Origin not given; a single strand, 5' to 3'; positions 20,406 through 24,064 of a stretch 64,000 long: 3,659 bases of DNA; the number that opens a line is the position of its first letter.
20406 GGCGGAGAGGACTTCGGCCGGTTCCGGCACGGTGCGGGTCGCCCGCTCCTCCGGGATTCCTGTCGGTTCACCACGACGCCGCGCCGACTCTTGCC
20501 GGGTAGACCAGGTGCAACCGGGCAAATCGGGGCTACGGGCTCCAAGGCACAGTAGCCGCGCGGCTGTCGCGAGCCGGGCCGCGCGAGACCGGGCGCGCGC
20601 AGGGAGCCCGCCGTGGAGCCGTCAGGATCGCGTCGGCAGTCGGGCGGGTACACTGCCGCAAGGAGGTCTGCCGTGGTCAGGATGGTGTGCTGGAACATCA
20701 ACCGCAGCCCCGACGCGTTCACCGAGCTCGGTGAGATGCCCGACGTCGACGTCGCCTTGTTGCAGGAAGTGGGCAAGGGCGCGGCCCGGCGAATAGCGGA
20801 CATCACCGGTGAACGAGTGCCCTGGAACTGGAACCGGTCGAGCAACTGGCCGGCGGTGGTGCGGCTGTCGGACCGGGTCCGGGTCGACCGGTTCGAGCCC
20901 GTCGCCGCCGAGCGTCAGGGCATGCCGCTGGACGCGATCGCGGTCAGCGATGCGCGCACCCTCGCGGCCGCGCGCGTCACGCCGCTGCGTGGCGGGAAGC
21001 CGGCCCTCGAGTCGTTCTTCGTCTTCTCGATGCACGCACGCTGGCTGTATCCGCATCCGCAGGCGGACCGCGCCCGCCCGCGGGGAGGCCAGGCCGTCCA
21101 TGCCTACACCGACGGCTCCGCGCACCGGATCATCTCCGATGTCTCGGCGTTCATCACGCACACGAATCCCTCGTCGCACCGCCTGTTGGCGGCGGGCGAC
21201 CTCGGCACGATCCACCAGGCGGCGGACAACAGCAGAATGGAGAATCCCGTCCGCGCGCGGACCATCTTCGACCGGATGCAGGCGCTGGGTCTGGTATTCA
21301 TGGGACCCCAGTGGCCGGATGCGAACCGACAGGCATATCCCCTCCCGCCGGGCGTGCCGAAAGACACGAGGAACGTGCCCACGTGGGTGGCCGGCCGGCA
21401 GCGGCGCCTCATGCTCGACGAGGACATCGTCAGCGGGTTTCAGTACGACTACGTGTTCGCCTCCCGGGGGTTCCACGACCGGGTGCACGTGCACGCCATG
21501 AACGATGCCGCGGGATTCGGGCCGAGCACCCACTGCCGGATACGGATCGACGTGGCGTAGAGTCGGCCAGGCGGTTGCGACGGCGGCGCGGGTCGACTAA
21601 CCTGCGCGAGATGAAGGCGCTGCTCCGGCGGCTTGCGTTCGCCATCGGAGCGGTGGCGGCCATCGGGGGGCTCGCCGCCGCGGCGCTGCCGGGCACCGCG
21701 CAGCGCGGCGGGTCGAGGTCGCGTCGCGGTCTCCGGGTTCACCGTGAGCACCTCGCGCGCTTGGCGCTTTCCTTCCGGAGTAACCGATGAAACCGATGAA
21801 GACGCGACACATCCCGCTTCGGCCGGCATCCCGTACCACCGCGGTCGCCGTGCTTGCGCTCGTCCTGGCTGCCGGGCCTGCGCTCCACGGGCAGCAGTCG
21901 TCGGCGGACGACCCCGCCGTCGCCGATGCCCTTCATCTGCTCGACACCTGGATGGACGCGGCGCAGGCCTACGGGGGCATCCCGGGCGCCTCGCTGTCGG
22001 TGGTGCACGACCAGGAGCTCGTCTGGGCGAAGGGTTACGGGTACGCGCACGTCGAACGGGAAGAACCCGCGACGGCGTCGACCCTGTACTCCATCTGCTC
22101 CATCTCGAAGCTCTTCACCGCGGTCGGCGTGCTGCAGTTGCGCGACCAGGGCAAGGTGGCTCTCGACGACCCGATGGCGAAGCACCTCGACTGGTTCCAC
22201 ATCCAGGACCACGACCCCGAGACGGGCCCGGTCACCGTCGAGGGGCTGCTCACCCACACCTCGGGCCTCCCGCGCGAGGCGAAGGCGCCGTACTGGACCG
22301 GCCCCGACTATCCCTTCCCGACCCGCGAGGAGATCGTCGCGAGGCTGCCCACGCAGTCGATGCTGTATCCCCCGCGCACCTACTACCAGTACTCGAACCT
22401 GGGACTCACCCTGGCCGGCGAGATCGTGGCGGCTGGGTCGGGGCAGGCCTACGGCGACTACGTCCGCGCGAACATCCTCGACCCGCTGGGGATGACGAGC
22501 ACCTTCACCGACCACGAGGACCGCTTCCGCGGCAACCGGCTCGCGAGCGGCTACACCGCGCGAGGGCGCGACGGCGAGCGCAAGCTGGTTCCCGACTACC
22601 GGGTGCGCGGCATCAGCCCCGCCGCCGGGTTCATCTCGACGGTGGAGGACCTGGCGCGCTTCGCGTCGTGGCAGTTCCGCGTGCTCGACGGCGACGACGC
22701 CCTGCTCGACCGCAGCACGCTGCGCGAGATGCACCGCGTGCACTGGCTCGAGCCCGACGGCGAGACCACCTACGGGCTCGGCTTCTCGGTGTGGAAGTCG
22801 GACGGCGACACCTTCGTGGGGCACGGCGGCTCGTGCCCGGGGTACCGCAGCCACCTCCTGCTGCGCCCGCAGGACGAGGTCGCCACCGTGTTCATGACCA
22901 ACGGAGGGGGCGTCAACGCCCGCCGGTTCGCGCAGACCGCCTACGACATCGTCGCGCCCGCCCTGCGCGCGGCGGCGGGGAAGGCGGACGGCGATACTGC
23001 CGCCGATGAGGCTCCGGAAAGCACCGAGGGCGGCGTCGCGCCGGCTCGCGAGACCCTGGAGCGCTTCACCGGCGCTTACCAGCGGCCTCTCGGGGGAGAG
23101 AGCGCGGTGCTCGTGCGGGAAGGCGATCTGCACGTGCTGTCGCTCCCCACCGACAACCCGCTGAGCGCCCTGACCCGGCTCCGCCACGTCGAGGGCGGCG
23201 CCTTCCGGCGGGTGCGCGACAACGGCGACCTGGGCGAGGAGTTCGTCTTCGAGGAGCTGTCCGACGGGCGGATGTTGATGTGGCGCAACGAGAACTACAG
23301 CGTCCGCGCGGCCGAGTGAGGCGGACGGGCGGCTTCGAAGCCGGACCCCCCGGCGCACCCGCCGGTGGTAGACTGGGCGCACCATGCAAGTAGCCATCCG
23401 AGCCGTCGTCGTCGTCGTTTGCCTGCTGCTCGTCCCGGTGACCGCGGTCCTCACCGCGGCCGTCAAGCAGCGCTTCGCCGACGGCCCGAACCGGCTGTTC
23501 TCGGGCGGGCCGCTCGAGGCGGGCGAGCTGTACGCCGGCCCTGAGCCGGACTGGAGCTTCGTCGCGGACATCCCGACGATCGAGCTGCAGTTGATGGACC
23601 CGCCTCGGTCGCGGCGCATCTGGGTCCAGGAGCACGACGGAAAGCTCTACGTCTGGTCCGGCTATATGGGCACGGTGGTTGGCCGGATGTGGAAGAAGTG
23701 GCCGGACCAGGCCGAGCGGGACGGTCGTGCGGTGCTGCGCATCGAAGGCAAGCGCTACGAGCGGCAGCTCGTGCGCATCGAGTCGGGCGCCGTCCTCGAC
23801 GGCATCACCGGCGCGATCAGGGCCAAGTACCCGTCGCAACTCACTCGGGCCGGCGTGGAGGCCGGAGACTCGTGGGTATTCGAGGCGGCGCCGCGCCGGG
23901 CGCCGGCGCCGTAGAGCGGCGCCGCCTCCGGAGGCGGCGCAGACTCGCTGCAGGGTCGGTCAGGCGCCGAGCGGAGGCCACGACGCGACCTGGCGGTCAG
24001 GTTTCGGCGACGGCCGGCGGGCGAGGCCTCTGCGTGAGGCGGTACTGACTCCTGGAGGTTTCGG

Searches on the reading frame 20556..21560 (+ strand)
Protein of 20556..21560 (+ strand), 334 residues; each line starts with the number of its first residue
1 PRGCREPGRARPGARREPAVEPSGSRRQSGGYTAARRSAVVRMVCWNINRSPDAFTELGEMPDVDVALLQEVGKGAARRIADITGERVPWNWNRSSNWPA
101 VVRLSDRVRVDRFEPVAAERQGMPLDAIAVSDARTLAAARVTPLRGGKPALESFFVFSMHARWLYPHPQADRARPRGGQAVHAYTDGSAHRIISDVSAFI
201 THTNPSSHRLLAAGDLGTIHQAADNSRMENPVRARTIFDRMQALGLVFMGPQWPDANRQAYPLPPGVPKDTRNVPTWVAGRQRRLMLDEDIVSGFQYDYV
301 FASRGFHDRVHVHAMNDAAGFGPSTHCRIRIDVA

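Call 12: search_protein_families(library=pfam, proteins=[window:20556-21560:+], max_evalue=0.001)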
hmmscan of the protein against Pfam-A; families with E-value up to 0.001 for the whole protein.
window:20556-21560:+ (334 aa): 1 family
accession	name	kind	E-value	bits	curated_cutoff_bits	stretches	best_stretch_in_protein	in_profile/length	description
PF03372.29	Exo_endo_phos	-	0.00017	21.9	24.5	1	46-308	3-208/225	Endonuclease/Exonuclease/phosphatase family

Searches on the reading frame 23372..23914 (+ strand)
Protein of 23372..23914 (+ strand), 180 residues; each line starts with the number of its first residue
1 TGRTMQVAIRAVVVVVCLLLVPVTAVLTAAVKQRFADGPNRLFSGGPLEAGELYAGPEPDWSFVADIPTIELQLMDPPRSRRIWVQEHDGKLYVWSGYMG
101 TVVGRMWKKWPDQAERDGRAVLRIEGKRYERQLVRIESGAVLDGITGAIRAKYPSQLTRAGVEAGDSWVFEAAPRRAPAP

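Call 12: search_protein_families(library=pfam, proteins=[window:23372-23914:+], max_evalue=0.001)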
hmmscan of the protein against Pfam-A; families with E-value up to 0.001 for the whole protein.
window:23372-23914:+ (180 aa): 1 family
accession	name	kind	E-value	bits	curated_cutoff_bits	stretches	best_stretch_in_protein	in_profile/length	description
PF10012.15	DUF2255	-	0.0006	20.5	29.8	1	79-156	24-95/115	Uncharacterized protein conserved in bacteria (DUF2255)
